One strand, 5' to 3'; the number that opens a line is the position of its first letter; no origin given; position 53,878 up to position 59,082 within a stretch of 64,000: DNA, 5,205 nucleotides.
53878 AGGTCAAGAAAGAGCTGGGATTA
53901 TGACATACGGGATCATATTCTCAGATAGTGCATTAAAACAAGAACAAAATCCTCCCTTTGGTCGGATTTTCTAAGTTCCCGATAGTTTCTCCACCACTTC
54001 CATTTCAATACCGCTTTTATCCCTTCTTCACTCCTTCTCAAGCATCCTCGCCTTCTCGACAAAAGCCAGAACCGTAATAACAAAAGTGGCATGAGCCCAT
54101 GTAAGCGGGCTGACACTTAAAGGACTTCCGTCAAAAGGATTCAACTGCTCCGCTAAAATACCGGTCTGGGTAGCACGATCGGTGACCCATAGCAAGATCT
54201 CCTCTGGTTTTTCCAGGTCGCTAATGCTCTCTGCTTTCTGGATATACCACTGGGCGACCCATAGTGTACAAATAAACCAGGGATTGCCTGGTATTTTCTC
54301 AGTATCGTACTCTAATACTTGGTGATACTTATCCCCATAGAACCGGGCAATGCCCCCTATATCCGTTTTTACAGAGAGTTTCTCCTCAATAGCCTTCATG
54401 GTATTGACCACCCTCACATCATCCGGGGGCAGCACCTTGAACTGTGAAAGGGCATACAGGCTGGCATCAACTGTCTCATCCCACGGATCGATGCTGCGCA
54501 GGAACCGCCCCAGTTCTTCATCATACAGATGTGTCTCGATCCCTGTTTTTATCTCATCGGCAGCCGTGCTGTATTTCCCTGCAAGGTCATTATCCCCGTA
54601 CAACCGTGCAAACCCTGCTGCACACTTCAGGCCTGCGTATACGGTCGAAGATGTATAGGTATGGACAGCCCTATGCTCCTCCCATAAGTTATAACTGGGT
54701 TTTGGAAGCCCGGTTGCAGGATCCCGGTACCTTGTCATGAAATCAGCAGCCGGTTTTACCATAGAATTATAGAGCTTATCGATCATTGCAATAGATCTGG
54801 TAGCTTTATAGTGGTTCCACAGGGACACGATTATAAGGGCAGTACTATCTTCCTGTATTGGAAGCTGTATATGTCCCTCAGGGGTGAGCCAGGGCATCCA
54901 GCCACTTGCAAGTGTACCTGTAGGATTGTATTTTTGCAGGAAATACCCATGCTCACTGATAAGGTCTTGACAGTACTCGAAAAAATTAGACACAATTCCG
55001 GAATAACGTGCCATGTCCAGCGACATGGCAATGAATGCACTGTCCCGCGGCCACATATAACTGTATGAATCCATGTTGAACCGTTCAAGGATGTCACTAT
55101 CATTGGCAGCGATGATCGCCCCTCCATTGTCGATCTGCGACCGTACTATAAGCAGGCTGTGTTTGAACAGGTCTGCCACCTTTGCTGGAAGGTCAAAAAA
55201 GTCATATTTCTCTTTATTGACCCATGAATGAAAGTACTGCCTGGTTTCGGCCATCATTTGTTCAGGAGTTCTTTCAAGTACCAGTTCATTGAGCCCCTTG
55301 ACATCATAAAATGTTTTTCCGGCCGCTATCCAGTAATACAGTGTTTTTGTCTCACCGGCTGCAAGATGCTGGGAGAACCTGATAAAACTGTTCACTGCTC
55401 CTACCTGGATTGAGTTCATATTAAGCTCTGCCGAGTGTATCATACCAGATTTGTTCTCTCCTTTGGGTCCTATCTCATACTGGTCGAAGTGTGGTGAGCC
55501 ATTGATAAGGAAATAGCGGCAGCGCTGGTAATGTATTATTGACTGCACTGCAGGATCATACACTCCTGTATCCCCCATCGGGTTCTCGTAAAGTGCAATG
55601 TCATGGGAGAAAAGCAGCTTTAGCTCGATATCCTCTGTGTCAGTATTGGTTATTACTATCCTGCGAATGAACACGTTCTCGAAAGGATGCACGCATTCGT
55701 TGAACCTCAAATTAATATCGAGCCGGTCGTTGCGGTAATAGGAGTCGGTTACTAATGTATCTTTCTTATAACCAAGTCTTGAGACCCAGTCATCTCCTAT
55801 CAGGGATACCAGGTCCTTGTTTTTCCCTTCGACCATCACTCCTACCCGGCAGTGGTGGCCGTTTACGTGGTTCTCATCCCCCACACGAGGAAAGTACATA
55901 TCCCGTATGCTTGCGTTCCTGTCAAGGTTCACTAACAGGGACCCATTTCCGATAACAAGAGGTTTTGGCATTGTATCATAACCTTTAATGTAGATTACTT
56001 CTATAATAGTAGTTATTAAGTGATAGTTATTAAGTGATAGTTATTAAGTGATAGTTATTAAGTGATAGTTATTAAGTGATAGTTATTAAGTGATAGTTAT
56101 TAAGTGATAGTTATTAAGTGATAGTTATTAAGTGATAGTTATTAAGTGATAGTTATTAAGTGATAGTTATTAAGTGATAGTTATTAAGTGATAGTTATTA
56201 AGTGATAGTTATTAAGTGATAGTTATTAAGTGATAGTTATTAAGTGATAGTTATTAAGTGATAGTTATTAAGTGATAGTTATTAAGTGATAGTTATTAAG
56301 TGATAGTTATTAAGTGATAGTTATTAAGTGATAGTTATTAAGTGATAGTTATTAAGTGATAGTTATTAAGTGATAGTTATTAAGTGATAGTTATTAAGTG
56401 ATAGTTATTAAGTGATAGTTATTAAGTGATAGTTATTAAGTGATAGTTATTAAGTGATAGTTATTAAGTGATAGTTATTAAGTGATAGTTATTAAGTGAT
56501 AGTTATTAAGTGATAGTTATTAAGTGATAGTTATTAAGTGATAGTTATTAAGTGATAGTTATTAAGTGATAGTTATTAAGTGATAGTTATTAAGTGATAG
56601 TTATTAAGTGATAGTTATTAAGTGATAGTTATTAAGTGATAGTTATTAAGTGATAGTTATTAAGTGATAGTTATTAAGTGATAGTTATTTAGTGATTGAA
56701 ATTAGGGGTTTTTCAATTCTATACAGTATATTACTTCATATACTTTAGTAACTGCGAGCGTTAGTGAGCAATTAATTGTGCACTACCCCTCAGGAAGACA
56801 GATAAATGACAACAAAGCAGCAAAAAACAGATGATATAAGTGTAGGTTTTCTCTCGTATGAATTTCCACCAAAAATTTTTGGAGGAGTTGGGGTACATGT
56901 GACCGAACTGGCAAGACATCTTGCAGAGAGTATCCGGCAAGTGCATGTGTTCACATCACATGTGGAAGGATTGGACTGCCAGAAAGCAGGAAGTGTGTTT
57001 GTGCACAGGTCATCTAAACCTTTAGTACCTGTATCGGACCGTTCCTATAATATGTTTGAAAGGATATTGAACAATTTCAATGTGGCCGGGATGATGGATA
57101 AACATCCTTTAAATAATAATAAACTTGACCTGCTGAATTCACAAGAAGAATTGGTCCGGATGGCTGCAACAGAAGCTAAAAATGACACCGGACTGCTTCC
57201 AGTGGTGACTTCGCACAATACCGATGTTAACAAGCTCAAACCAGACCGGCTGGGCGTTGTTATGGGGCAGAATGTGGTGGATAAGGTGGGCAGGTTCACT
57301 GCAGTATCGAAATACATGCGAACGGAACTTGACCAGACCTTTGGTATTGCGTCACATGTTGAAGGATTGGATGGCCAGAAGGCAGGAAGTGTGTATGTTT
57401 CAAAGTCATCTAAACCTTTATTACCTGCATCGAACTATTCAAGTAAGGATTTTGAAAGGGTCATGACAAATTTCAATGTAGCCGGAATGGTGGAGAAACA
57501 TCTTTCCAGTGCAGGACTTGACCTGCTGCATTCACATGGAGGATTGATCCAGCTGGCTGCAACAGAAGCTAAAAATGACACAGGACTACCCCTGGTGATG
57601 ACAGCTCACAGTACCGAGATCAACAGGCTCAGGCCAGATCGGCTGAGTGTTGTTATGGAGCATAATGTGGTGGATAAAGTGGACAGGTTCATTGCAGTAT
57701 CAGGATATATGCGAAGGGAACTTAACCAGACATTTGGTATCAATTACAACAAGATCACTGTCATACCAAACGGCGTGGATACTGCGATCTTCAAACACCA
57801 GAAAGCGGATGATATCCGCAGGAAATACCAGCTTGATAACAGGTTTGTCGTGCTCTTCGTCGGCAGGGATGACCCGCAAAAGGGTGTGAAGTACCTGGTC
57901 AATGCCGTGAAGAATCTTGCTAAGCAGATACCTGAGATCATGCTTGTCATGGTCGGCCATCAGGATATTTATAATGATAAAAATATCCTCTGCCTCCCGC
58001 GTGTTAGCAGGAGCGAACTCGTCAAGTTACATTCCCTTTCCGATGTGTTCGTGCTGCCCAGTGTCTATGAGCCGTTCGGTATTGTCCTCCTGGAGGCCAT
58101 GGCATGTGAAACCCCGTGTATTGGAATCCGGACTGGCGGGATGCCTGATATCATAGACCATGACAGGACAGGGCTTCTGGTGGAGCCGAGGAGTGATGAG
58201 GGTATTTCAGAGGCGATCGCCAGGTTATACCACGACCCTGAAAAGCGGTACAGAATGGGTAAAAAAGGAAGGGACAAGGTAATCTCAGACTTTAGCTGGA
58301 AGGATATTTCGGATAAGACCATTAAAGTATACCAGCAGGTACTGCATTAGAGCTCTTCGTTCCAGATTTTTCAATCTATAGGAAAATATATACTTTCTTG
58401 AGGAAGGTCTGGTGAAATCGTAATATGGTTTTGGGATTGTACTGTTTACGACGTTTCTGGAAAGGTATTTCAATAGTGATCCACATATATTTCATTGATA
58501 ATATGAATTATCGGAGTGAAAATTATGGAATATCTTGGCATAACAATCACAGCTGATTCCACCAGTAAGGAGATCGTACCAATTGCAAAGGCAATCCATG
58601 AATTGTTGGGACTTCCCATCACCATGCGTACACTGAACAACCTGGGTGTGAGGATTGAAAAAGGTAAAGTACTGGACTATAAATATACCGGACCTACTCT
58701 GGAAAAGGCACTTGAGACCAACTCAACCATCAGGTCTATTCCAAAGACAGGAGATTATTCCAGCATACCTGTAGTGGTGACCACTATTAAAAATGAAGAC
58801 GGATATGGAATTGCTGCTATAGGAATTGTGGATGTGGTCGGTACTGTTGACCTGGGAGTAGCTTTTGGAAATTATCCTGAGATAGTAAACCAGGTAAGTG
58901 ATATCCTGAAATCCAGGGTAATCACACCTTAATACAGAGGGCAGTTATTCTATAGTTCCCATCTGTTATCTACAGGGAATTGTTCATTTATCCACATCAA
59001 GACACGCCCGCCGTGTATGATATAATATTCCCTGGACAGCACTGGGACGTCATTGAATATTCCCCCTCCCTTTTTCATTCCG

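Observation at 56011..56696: Near-perfect 14-bp x 49 tandem array filling a divergent promoter region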

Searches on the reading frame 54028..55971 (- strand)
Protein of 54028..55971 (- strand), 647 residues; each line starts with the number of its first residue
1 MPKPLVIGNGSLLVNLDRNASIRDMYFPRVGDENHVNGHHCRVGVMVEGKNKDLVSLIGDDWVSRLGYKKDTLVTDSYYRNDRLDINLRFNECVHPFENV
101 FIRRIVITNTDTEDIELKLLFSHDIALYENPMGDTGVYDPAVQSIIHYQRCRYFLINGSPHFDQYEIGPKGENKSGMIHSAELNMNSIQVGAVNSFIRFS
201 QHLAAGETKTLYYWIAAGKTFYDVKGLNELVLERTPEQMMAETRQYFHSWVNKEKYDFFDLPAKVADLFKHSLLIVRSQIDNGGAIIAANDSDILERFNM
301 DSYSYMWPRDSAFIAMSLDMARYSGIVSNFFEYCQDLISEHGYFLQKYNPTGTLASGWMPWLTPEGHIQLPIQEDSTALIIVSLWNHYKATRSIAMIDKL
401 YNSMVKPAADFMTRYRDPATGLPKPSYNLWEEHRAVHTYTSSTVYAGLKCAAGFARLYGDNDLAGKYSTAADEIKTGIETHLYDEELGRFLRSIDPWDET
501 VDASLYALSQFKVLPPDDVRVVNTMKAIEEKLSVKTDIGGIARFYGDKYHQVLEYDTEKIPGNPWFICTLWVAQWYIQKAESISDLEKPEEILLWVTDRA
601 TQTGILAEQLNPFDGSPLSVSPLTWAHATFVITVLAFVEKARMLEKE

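Call 7: find_encoding_contigs(protein=window:54028-55971:-, flank=6000, max_places=10)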
Protein window:54028-55971:- (647 aa): 4 contigs read that carry it; 1 place shown.
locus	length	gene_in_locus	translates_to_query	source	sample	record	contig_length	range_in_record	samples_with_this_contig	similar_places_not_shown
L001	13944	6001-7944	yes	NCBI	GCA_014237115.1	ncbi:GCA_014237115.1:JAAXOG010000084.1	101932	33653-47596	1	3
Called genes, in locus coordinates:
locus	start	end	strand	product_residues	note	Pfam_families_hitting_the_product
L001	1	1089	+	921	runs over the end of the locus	PF01411:tRNA-synt_2c, PF07973:tRNA_SAD, PF02272:DHHA1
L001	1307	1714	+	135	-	PF05014:Nuc_deoxyrib_tr, PF15891:Nuc_deoxyri_tr2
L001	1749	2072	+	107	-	PF00893:Multi_Drug_Res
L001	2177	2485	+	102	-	PF18446:DUF5611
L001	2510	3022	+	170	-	PF01947:Rv2949c-like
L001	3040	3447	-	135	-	PF09884:DUF2111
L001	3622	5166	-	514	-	PF08323:Glyco_transf_5 (faint), PF13439:Glyco_transf_4, PF13579:Glyco_trans_4_4 (weak), PF13439:Glyco_transf_4, PF13579:Glyco_trans_4_4, PF00534:Glycos_transf_1, PF13692:Glyco_trans_1_4, PF13524:Glyco_trans_1_2, +1 more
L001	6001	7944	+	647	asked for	PF00723:Glyco_hydro_15, PF22422:MGH1-like_GH (faint)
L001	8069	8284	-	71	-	-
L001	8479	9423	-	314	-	PF02661:Fic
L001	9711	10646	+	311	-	PF26233:NicX, PF02073:Peptidase_M29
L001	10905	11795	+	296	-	PF21754:DacZ_A, PF02457:DAC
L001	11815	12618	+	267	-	PF19119:DUF5803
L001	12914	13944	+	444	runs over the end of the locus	PF01637:ATPase_2 (weak), PF13173:AAA_14, PF13401:AAA_22 (faint), PF13635:DUF4143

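Call 8: search_protein_families(library=pfam, proteins=[window:54028-55971:-])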
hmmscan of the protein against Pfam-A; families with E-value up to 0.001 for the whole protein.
window:54028-55971:- (647 aa): 3 families
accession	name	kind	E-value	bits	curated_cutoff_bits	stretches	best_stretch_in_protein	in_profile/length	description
PF00723.27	Glyco_hydro_15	-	1.9e-31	109.8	22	1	272-633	10-425/427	Glycosyl hydrolases family 15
PF22422.2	MGH1-like_GH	-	3.1e-08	34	27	0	431-491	166-226/356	Mannosylglycerate hydrolase MGH1-like glycoside hydrolase domain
PF17389.8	Bac_rhamnosid6H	-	0.00042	20.1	24.5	1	355-523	78-248/339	Bacterial alpha-L-rhamnosidase 6 hairpin glycosidase domain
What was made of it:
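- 54028..55971 (-): GH15-family glycoside hydrolase, 647 aa, glucoamylase or oligosaccharide-amylase-like. The gene is intact. Pfam PF00723, 1.9e-31 (call 8).
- No regulator gene is adjacent (calls 7, 8).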

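Call 13: find_related_loci(query=window:54028-55971:-, collection=genome_contigs, flank=5000)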
Query window:54028-55971:- (647 aa) in genome_contigs; peptide patterns used: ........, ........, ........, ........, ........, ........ (x = any residue, [..] = any of these).
85 stretches matched a pattern; 52 encode a relative of the query (tblastn E <= 1e-3); 50 distinct loci.
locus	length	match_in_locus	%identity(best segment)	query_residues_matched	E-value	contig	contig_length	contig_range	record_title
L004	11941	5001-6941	91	1-647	0e+0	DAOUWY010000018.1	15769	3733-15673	MAG TPA_asm: Methanosarcinales archaeon isolate CSMAG_887 CSMAG_887_k141_110136_length_15769_cov_296.9559, whole genome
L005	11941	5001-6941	91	1-647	0e+0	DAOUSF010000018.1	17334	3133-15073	MAG TPA_asm: Methanosarcinales archaeon isolate CSMAG_539 CSMAG_539_k127_86826_length_17334_cov_17.0000, whole genome sh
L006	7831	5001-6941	90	1-647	0e+0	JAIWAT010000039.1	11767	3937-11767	MAG: Anaerolineales bacterium isolate SFP3_US_05_5 NODE_1878_length_11792_cov_33.876982, whole genome shotgun sequence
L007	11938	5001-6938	85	1-646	0e+0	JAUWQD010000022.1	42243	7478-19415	MAG: Methanosarcinaceae archaeon isolate CSMAG_2493 CSMAG_2493_k141_685148_length_42243_cov_21.0000, whole genome shotgu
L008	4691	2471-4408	84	1-646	0e+0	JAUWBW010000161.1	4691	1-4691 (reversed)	MAG: Methanosarcinaceae archaeon isolate CSMAG_2122 CSMAG_2122_k141_1378069_length_4691_cov_24.2119, whole genome shotgu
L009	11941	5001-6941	84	1-647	0e+0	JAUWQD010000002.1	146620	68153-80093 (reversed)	MAG: Methanosarcinaceae archaeon isolate CSMAG_2493 CSMAG_2493_k141_407956_length_146620_cov_22.9916, whole genome shotg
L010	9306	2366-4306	83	1-647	0e+0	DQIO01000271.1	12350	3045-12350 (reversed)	MAG TPA_asm: Methanosarcinaceae archaeon isolate HMMV2 LBLEPAFP_64, whole genome shotgun sequence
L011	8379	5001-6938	81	1-646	0e+0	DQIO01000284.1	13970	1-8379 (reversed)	MAG TPA_asm: Methanosarcinaceae archaeon isolate HMMV2 LBLEPAFP_51, whole genome shotgun sequence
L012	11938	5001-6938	81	1-646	0e+0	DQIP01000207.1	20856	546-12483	MAG TPA_asm: Candidatus Methanovorans sp. isolate HMMV ANME3_30, whole genome shotgun sequence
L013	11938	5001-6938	79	1-646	0e+0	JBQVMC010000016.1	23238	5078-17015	MAG: Methanosarcinaceae archaeon isolate Jaco_10860_bin3 c_000000000016, whole genome shotgun sequence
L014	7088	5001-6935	78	1-645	0e+0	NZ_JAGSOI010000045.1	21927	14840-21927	Methanococcoides seepicolus strain LLY Scaffold45, whole genome shotgun sequence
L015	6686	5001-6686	90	1-562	0e+0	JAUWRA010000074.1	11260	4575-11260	MAG: Methanosarcinales archaeon isolate CSMAG_2516 CSMAG_2516_k141_939258_length_11260_cov_111.5608, whole genome shotgu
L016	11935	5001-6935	77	1-645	0e+0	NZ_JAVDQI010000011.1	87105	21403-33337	Methanococcoides alaskense strain DSM 17273 Ga0451171_11, whole genome shotgun sequence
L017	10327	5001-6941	89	1-647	0e+0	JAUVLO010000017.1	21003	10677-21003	MAG: Methanosarcinales archaeon isolate CSMAG_508 CSMAG_508_k141_626453_length_21003_cov_52.3399, whole genome shotgun s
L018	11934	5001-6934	78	1-645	0e+0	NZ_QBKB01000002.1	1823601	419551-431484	Methanohalophilus profundi strain SLHTYRO Scaffold_2, whole genome shotgun sequence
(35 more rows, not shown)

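Call 32: search_protein_families(library=ncbifam, proteins=[window:54028-55971:-], max_evalue=0.00001)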
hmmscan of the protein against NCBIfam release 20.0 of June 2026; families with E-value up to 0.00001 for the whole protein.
window:54028-55971:- (647 aa): 4 families
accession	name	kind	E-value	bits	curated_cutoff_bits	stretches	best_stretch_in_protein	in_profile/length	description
TIGR01577.1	oligosac_amyl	hypoth_equivalog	1.3e-95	321.3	820.7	1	12-636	1-612/616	oligosaccharide amylase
TIGR01535.1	glucan_glucosid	equivalog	1.8e-20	73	741.9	1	259-485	246-460/662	glucan 1,4-alpha-glucosidase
NF041084.1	trehalase_H1_Arch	equivalog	5.2e-18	65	820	1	217-634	166-567/570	alpha,alpha-trehalase TreH1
NF041085.1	trehalase_H2_Arch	equivalog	1.9e-16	59.6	1000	1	370-639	332-578/579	alpha,alpha-trehalase TreH2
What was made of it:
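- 54028..55971 (-): NCBIfam TIGR01577, 321 bits, below the curated cut-off (call 32).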

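Call 37: find_encoding_contigs(protein=window:54028-55971:-, flank=900, max_places=10)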
Protein window:54028-55971:- (647 aa): 4 contigs read that carry it; 1 place shown.
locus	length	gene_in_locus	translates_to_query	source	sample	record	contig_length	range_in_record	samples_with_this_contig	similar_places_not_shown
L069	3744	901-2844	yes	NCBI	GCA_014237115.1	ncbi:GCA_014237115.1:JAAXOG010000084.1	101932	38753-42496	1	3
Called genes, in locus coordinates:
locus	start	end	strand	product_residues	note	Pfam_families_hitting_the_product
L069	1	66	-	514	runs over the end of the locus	PF08323:Glyco_transf_5 (faint), PF13439:Glyco_transf_4, PF13579:Glyco_trans_4_4 (weak), PF13439:Glyco_transf_4, PF13579:Glyco_trans_4_4, PF00534:Glycos_transf_1, PF13692:Glyco_trans_1_4, PF13524:Glyco_trans_1_2, +1 more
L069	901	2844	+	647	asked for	PF00723:Glyco_hydro_15, PF22422:MGH1-like_GH (faint)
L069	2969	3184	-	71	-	-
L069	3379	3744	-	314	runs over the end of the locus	PF02661:Fic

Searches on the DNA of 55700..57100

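Call 23: search_rna_families(source=window, start=55700, end=57100, threshold=evalue, max_evalue=1)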
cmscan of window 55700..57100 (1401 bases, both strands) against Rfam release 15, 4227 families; matches with E-value up to 1: 0.
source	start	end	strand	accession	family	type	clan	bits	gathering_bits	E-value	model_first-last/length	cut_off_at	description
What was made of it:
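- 56011..56696 (.): The tandem array: 48 copies of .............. plus a terminal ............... It is 21% G+C, has no C on the plus strand, and is non-coding. No Rfam match (call 23).
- On Structured non-coding RNA: No Rfam match at E<=1 (call 23).
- Tried and rejected: No Rfam match in 55700-57100 at E<=1 (call 23).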

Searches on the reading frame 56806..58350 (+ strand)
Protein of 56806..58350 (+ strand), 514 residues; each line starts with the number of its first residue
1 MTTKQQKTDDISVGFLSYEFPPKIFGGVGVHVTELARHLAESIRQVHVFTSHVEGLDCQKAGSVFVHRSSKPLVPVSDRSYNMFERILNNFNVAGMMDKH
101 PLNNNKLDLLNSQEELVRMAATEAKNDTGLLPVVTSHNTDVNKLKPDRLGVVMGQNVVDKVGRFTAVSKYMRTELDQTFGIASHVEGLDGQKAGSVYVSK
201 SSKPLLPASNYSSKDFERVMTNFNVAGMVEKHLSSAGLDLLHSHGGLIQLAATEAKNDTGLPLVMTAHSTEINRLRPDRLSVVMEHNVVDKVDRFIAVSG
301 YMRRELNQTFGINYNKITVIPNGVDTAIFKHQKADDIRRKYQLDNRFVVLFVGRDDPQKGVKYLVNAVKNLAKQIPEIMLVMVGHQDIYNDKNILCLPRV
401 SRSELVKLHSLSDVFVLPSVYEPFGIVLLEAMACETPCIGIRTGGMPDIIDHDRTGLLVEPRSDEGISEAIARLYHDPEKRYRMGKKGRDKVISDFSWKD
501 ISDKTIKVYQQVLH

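Call 8: search_protein_families(library=pfam, proteins=[window:56806-58350:+])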
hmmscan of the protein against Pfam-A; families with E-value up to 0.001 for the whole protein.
window:56806-58350:+ (514 aa): 7 families
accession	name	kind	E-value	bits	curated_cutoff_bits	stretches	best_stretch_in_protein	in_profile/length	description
PF00534.26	Glycos_transf_1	-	6.3e-41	140.2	26.4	1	335-490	3-171/172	Glycosyl transferases group 1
PF13439.12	Glyco_transf_4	-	3.9e-32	112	28.5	2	225-327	60-169/170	Glycosyltransferase Family 4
PF13692.12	Glyco_trans_1_4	-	1.2e-30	107.1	27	1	347-477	2-142/142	Glycosyl transferases group 1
PF13579.12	Glyco_trans_4_4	-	2.2e-20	74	29.7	2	229-323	63-158/158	Glycosyl transferase 4-like domain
PF20706.3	GT4-conflict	-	7.9e-11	42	26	1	402-501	272-381/385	Family 4 Glycosyltransferase in conflict systems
PF13524.12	Glyco_trans_1_2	-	1.3e-08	35.4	25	1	368-501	6-138/144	Glycosyl transferase-like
PF08323.17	Glyco_transf_5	-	2e-05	24.9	22.7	0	13-66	2-56/239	Starch synthase catalytic domain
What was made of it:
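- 56806..58350 (+): GT4 glycosyltransferase, 514 aa. Its best family match is the glgA_Coryne glycogen-synthase subfamily. The gene is intact. Pfam PF13439 and PF00534 (call 8).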

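Call 10: find_encoding_contigs(protein=window:56806-58350:+, flank=4000, max_places=10)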
Protein window:56806-58350:+ (514 aa): 6 contigs read that carry it; 2 places shown.
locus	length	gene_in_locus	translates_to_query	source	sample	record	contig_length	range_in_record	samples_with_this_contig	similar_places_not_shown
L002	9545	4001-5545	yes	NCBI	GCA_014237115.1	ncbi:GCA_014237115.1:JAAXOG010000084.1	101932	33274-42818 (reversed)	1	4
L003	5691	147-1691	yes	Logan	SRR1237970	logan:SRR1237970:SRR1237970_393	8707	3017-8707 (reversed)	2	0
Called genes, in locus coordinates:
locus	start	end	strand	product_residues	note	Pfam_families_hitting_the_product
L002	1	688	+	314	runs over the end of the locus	PF02661:Fic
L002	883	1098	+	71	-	-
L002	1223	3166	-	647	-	PF00723:Glyco_hydro_15, PF22422:MGH1-like_GH (faint)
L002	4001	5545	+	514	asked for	PF08323:Glyco_transf_5 (faint), PF13439:Glyco_transf_4, PF13579:Glyco_trans_4_4 (weak), PF13439:Glyco_transf_4, PF13579:Glyco_trans_4_4, PF00534:Glycos_transf_1, PF13692:Glyco_trans_1_4, PF13524:Glyco_trans_1_2, +1 more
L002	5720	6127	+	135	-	PF09884:DUF2111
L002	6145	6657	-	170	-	PF01947:Rv2949c-like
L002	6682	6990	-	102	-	PF18446:DUF5611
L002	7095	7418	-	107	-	PF00893:Multi_Drug_Res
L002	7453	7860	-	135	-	PF05014:Nuc_deoxyrib_tr, PF15891:Nuc_deoxyri_tr2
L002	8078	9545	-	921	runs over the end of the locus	PF01411:tRNA-synt_2c, PF07973:tRNA_SAD, PF02272:DHHA1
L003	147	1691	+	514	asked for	PF08323:Glyco_transf_5 (faint), PF13439:Glyco_transf_4, PF13579:Glyco_trans_4_4 (weak), PF13439:Glyco_transf_4, PF13579:Glyco_trans_4_4, PF00534:Glycos_transf_1, PF13692:Glyco_trans_1_4, PF13524:Glyco_trans_1_2, +1 more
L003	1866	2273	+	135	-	PF09884:DUF2111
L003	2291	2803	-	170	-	PF01947:Rv2949c-like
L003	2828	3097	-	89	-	PF18446:DUF5611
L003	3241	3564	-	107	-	PF00893:Multi_Drug_Res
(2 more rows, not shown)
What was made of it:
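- Tried and rejected: The look-up collapses them into the NCBI contig at either flank size (calls 7, 10, 37).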

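Call 32: search_protein_families(library=ncbifam, proteins=[window:56806-58350:+], max_evalue=0.00001)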
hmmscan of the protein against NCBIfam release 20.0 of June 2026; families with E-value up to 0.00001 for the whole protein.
window:56806-58350:+ (514 aa): 42 families (the best 25 are shown)
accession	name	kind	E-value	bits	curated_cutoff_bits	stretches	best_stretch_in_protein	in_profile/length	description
TIGR02149.1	glgA_Coryne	subfamily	2.8e-68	230.8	302.4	2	214-513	62-391/391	glycogen synthase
TIGR03999.1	thiol_BshA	equivalog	1.7e-43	149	273.7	2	222-513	69-374/375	N-acetyl-alpha-D-glucosaminyl L-malate synthase BshA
TIGR03449.1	mycothiol_MshA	equivalog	1.1e-35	123.3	462.5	1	217-513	81-404/406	D-inositol-3-phosphate glycosyltransferase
TIGR03088.1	stp2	hypoth_equivalog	1.4e-33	116.5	409.05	1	292-513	137-374/374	TIGR03088 family PEP-CTERM/XrtA system glycosyltransferase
TIGR04047.1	MSMEG_0565_glyc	hypoth_equivalog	1.5e-33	116.4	259.85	1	228-511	78-373/373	MSMEG_0565 family glycosyltransferase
NF053787.1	GlcN_PG_synth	equivalog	1.5e-33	116.2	480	1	250-513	96-360/361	N-acetylglucosaminyl phosphatidylglycerol synthase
NF041876.1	EPS_EpsE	equivalog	3.3e-33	115.5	400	1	299-499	169-383/389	exopolysaccharide biosynthesis GT4 family glycosyltransferase EpsE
TIGR04157.1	glyco_rSAM_CFB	subfamily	1.6e-31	109.7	400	1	283-509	161-406/406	TIGR04157 family glycosyltransferase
NF047684.1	TeichurnBiosyTuaC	equivalog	4.7e-27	94.9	550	1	235-513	104-390/391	teichuronic acid biosynthesis protein TuaC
NF038295.1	EPS_HpsP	equivalog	1.3e-25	90.3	550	1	307-513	169-388/388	hormogonium polysaccharide biosynthesis glycosyltransferase HpsP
NF012028.0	PRK15484.1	subfamily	2.2e-25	89.6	618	1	284-508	132-374/380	lipopolysaccharide N-acetylglucosaminyltransferase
TIGR04063.1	stp3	hypoth_equivalog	2.2e-23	82.8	442.05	1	239-513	94-396/397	TIGR04063 family PEP-CTERM/XrtA system glycosyltransferase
NF038298.1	EPS_HpsO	equivalog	2.5e-21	75.9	575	1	315-512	168-387/388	hormogonium polysaccharide biosynthesis glycosyltransferase HpsO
NF041010.1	glycosy_Agl16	equivalog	5.8e-20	71.4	575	1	260-512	104-351/352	glycosylation protein Agl16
TIGR02095.1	glgA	subfamily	2.4e-18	66.1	328.45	1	339-511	284-476/477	glycogen/starch synthase, ADP-glucose type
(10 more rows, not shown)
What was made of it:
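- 56806..58350 (+): NCBIfam TIGR02149, 231 bits, below the cut-off (call 32).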

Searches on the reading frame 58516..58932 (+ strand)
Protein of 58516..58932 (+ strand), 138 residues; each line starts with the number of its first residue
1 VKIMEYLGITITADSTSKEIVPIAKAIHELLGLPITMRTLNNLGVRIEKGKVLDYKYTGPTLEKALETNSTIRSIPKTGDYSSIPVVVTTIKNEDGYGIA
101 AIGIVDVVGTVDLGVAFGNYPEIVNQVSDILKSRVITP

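Call 8: search_protein_families(library=pfam, proteins=[window:58516-58932:+])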
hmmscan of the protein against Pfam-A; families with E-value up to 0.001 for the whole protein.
window:58516-58932:+ (138 aa): 1 family
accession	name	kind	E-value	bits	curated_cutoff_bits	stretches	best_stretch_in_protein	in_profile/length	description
PF09884.15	DUF2111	-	1.1e-30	105.9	27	1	27-108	1-83/83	Uncharacterized protein conserved in archaea (DUF2111)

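Call 32: search_protein_families(library=ncbifam, proteins=[window:58516-58932:+], max_evalue=0.00001)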
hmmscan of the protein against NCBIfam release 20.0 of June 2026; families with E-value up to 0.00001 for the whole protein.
window:58516-58932:+ (138 aa): 0 families
